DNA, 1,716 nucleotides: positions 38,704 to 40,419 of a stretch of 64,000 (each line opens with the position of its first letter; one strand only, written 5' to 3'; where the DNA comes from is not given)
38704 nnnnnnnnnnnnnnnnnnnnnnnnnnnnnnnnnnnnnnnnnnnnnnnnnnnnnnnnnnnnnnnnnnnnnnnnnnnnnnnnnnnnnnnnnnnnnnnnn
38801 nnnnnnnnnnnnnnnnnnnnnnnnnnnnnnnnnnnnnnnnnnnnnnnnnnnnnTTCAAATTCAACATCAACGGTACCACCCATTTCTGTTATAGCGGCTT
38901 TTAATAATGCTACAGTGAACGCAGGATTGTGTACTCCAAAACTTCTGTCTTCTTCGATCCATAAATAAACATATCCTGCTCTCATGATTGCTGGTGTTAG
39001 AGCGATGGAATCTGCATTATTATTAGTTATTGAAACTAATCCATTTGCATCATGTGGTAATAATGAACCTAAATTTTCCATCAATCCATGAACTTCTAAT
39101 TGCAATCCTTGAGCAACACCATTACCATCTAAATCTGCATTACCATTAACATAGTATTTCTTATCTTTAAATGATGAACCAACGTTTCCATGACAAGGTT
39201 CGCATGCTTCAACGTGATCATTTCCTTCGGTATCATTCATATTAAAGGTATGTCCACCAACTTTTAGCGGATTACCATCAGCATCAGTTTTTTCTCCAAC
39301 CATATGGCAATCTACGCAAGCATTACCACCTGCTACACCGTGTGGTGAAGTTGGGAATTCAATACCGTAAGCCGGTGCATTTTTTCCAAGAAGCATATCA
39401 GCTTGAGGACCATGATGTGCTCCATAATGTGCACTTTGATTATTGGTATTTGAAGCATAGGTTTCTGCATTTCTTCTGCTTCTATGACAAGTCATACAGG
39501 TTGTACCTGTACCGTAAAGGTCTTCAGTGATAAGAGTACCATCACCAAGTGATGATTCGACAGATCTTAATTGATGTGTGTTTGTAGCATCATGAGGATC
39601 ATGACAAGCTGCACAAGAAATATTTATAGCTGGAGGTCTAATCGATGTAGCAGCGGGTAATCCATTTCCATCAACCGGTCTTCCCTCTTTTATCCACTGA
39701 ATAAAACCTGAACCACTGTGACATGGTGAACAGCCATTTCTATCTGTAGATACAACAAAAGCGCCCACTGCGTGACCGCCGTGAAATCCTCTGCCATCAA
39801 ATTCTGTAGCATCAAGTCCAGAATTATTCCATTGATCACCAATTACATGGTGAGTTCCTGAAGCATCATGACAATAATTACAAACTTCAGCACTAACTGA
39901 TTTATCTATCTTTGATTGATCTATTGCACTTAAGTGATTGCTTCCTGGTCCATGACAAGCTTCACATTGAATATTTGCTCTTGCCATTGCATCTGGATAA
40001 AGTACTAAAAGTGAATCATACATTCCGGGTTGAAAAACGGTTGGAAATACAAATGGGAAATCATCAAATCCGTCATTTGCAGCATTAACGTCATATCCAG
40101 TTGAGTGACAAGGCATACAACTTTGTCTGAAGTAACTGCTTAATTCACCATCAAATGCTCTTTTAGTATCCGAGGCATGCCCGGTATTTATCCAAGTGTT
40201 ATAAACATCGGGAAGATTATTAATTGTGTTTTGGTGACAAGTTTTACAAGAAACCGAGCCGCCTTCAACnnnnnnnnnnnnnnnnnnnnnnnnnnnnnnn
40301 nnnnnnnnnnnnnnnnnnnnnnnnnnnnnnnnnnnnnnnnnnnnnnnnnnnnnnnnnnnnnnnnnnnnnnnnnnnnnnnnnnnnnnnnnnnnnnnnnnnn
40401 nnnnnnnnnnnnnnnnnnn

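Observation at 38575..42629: Nine-haem c-type cytochrome with a T9SS sorting tail, downstream of an outer-membrane barrel gene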

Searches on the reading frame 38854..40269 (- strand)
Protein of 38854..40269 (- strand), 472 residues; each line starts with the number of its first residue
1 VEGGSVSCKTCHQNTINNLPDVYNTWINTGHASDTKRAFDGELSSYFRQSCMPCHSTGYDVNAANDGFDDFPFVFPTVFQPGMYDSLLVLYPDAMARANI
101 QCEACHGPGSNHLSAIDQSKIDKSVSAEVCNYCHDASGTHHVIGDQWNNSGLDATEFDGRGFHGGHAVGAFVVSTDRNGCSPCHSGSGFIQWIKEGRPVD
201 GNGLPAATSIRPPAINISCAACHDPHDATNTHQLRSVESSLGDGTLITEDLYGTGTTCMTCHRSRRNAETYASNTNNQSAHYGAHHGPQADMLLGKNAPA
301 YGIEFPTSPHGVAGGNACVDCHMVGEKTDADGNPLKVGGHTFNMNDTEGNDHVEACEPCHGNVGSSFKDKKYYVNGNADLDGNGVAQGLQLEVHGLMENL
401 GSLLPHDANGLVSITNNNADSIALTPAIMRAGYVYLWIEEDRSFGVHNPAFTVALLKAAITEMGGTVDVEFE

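Call 66: search_protein_representatives(protein=window:38854-40269:-)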
Query: 472 residues. Proteins with E-value up to 0.001 (for the whole library): 1607; up to 1e-10: 891; up to 1e-30: 251. The best 150 are listed.
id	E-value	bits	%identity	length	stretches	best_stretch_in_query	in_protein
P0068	1.5e-187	640.7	61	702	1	7-471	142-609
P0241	2.9e-156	537.5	59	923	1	1-462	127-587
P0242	9.4e-154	529.3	40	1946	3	10-466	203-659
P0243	1.9e-136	472.2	41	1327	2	6-465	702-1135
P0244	1.1e-134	466.4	61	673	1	124-462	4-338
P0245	2.8e-128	445.3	45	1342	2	24-468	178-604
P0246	3.9e-128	444.8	50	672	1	1-470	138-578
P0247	1.1e-125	436.7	41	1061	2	2-467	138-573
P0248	3.3e-113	395.5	43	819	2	2-468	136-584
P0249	1.1e-105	370.8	49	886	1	3-462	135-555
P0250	2.3e-104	366.4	49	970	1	23-461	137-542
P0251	3.7e-104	365.7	47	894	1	4-463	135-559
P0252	3.4e-102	359.2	58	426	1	3-280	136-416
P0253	1.8e-101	356.8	38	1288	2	11-460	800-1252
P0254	3.3e-96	339.4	48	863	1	25-461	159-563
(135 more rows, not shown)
